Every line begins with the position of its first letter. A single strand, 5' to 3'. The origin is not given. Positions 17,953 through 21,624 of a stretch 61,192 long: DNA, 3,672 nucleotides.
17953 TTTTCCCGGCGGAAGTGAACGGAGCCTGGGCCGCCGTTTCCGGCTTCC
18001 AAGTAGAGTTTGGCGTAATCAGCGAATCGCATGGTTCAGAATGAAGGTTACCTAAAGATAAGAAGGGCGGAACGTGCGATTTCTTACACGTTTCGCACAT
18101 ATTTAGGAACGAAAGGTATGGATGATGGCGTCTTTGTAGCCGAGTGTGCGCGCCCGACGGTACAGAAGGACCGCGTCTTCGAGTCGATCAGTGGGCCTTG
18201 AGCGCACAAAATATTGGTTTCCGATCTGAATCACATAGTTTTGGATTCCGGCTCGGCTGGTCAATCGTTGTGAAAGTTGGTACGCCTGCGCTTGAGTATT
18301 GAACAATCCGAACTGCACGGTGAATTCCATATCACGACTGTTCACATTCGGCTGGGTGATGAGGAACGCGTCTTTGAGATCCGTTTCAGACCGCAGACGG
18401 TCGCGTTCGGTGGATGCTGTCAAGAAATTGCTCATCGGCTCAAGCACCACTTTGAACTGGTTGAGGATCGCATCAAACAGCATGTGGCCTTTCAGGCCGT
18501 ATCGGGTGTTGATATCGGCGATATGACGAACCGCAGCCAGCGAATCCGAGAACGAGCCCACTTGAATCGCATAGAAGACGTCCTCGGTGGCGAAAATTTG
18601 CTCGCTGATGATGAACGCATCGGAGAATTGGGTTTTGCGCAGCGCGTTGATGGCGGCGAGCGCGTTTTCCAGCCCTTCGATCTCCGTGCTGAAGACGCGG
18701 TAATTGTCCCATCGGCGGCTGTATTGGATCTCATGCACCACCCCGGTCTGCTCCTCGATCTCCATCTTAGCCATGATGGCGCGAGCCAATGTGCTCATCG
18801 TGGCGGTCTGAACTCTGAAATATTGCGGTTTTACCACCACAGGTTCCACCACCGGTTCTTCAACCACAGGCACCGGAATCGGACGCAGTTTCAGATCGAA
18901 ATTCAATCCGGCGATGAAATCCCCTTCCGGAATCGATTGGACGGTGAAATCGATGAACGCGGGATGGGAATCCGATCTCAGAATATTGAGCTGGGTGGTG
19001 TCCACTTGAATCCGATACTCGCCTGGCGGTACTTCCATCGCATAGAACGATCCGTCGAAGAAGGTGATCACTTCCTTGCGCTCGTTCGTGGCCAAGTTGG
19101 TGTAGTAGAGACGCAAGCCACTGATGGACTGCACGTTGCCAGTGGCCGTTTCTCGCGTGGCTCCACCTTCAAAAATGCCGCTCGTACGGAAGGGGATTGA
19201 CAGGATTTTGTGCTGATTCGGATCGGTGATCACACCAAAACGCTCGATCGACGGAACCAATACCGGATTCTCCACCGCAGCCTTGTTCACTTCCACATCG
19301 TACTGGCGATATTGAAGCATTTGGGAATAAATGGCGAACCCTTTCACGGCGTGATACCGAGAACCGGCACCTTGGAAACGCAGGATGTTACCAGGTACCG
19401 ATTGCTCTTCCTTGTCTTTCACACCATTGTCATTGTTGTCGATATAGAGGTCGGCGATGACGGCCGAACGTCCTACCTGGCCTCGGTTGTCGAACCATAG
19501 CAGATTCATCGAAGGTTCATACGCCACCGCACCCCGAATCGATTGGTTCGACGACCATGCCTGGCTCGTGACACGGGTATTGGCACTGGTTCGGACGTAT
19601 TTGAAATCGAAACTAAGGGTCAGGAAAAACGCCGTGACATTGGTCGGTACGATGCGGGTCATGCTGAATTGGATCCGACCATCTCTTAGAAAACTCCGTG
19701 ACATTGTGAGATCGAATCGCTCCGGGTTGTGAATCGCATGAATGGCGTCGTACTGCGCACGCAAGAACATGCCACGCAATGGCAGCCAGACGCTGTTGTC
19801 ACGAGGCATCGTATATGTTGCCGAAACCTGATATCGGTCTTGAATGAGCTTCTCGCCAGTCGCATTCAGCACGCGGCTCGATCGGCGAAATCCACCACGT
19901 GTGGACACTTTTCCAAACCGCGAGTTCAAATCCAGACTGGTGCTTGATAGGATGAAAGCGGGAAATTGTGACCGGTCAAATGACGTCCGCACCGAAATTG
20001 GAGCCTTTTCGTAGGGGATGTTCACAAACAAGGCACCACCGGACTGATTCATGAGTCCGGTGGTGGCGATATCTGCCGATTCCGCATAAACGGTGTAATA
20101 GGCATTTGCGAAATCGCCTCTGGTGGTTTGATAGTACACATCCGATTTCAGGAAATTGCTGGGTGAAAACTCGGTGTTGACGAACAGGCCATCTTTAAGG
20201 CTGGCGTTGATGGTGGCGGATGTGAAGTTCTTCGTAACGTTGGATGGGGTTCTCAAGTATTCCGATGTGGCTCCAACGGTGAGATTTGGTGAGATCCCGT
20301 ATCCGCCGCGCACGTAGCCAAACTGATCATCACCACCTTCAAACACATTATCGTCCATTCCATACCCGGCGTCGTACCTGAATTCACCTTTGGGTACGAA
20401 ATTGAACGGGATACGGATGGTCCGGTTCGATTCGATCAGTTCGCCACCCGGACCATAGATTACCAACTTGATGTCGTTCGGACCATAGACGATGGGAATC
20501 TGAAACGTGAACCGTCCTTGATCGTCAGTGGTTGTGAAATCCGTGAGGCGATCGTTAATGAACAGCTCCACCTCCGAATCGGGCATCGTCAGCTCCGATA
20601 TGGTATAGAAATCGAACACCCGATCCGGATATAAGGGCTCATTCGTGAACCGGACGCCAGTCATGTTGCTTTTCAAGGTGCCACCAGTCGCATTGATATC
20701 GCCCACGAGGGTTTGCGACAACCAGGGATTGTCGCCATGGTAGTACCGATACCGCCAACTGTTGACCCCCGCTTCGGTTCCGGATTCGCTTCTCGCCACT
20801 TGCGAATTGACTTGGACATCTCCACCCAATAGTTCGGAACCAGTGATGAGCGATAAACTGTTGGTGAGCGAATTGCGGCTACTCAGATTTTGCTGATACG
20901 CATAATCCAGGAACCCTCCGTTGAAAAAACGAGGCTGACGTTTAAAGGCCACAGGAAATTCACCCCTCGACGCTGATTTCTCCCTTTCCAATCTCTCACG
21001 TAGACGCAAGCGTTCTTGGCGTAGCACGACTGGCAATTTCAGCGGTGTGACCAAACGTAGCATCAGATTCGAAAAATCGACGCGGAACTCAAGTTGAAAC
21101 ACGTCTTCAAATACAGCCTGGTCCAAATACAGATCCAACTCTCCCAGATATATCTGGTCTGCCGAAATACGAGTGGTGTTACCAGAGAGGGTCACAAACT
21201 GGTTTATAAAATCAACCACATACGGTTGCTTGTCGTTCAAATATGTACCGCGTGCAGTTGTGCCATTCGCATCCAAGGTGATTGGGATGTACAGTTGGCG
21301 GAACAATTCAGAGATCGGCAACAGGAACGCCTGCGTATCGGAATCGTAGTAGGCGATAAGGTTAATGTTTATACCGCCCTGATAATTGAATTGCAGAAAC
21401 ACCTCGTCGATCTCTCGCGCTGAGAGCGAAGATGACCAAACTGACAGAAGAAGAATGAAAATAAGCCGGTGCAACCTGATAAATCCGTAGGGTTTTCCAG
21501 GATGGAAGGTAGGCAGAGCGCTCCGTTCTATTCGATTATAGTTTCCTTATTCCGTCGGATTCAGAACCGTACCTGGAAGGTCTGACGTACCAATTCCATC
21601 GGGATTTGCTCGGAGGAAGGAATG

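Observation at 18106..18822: Usher-like protein carries three C-terminal SPOR repeats, suggesting a peptidoglycan-tethered assembly platform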

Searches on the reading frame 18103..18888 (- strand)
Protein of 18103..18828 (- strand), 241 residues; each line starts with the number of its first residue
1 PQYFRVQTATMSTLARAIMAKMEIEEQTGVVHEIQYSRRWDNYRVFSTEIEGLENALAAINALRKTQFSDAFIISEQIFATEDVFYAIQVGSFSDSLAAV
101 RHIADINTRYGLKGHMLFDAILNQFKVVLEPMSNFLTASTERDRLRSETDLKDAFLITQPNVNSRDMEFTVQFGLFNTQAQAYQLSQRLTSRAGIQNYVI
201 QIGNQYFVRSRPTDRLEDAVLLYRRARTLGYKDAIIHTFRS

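Call 30: search_protein_families(library=pfam, alignment_id=A3, max_evalue=0.01)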
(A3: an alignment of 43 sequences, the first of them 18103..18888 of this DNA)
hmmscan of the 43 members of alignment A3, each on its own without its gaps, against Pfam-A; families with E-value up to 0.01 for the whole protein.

A. member 1, window:18103-18888:- (261 aa): 1 family
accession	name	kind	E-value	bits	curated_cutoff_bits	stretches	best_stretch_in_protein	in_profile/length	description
PF05036.18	SPOR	-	8.5e-14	52.1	21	2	21-94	2-75/76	SPOR domain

B. families by the number of members that match (of 43 scanned): 20 families
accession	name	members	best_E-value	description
PF05036.18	SPOR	21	1.1e-52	SPOR domain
PF07719.23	TPR_2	14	8.7e-08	Tetratricopeptide repeat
PF00515.34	TPR_1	12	3e-06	Tetratricopeptide repeat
PF18239.8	HA1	3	4.2e-08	Hemagglutinin I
PF13181.12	TPR_8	3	0.00015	Tetratricopeptide repeat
PF00691.25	OmpA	2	9.4e-21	OmpA family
PF13432.12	TPR_16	2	0.00086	Tetratricopeptide repeat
PF13424.12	TPR_12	2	0.0011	Tetratricopeptide repeat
PF13428.12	TPR_14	2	0.0031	Tetratricopeptide repeat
PF25062.1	ARM_TT21_N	2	0.0049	Tetratricopeptide repeat protein 21 N-terminal ARM repeat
PF05887.16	Trypan_PARP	1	2.1e-09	Procyclic acidic repetitive protein (PARP)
PF13414.12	TPR_11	1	0.00015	TPR repeat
PF12362.13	DUF3646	1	0.00042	DNA polymerase III gamma and tau subunits C terminal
PF02095.21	Extensin_1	1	0.00047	Extensin-like protein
PF17938.6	TetR_C_29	1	0.0018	Tetracyclin repressor-like, C-terminal domain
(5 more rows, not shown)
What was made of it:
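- Checked: 261-aa tail: E=8.5e-14 (call 30).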

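Call 48: search_solved_structures(query=window:18103-18828:-, max_evalue=10, show_alignments=4)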
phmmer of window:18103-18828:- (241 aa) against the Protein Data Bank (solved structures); distinct sequences matched with E-value up to 10: 0.

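Call 71: find_homologous_proteins(query=window:18103-18828:-, max_evalue=0.001)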
Query window:18103-18828:- (241 aa): 3 proteins with E <= 0.001 among 643 candidates.
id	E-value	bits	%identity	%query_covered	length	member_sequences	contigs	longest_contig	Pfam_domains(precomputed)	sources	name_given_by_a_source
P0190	1.3e-119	416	77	100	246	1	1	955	PF05036.19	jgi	jgi:cell division protein FtsN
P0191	8.8e-119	413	79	100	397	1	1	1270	PF05036.19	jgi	jgi:hypothetical protein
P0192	1.4e-91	324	76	82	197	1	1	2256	PF05036.19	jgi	-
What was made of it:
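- Tried and rejected: It could not show where else the triple-SPOR block occurs (call 71).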

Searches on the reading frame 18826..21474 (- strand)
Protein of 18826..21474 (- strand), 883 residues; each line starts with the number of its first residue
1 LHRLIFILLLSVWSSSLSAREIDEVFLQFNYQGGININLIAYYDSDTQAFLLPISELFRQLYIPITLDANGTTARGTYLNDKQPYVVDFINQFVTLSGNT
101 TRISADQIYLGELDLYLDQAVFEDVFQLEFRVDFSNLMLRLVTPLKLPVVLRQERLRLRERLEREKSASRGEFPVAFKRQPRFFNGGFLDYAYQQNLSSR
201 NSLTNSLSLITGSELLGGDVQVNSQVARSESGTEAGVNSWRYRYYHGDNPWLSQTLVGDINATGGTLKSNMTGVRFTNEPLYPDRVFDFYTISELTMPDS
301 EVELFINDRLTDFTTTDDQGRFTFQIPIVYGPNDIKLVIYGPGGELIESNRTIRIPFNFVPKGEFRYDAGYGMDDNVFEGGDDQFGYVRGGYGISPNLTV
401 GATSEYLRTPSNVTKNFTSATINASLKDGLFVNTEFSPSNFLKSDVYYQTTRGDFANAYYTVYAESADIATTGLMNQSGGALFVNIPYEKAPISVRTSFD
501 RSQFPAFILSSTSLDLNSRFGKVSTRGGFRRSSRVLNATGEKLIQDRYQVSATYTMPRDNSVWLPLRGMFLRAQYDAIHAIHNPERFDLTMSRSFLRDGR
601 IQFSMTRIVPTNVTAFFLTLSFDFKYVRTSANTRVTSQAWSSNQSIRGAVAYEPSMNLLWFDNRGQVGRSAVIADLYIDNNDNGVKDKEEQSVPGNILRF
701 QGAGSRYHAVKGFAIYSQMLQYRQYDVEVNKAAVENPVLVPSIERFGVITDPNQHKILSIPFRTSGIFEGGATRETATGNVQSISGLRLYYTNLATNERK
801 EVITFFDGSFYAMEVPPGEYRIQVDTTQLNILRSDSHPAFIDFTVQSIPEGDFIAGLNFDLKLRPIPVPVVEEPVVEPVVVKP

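Call 7: search_protein_families(library=pfam, proteins=[window:18826-21474:-], max_evalue=10)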
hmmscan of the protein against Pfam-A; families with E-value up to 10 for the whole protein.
window:18826-21474:- (883 aa): 3 families
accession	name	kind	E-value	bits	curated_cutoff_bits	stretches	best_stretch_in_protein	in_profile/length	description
PF13620.12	CarboxypepD_reg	-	1e-05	26.2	32.3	2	782-826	12-56/82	Carboxypeptidase regulatory-like domain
PF17210.9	SdrD_B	-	0.021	15.4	29.7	1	677-700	8-31/112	SdrD B-like domain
PF09430.16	EMC7_beta-sandw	-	0.14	12.8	26.6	1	800-829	21-50/122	ER membrane protein complex subunit 7, beta-sandwich domain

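Call 31: search_protein_representatives(alignment_id=A2)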
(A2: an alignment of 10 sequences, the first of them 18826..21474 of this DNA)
Query: 10 sequences, 878 profile positions. Proteins with E-value up to 0.001 (for the whole library): 6805; up to 1e-10: 4404; up to 1e-30: 2711. The best 150 are listed.
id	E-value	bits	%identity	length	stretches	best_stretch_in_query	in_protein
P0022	0.0e+00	1066.4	-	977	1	29-870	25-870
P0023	0.0e+00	1062.7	-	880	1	10-872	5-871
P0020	0.0e+00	1039.8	-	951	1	1-870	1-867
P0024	0.0e+00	1025.3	-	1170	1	12-870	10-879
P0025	0.0e+00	1013.2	-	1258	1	8-875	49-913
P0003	3.3e-294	994.9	-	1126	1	16-869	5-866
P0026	5.8e-293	990.8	-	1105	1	14-871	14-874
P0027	2.1e-286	969.1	-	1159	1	8-872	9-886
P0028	4.1e-284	961.6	-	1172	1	8-875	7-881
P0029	1.6e-283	959.5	-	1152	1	13-872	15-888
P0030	1.6e-282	956.3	-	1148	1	11-871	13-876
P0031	7.6e-279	944.1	-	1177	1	12-875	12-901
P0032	5.8e-277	937.9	-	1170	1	27-875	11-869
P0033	1.4e-275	933.3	-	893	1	13-866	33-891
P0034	4.4e-275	931.7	-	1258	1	28-874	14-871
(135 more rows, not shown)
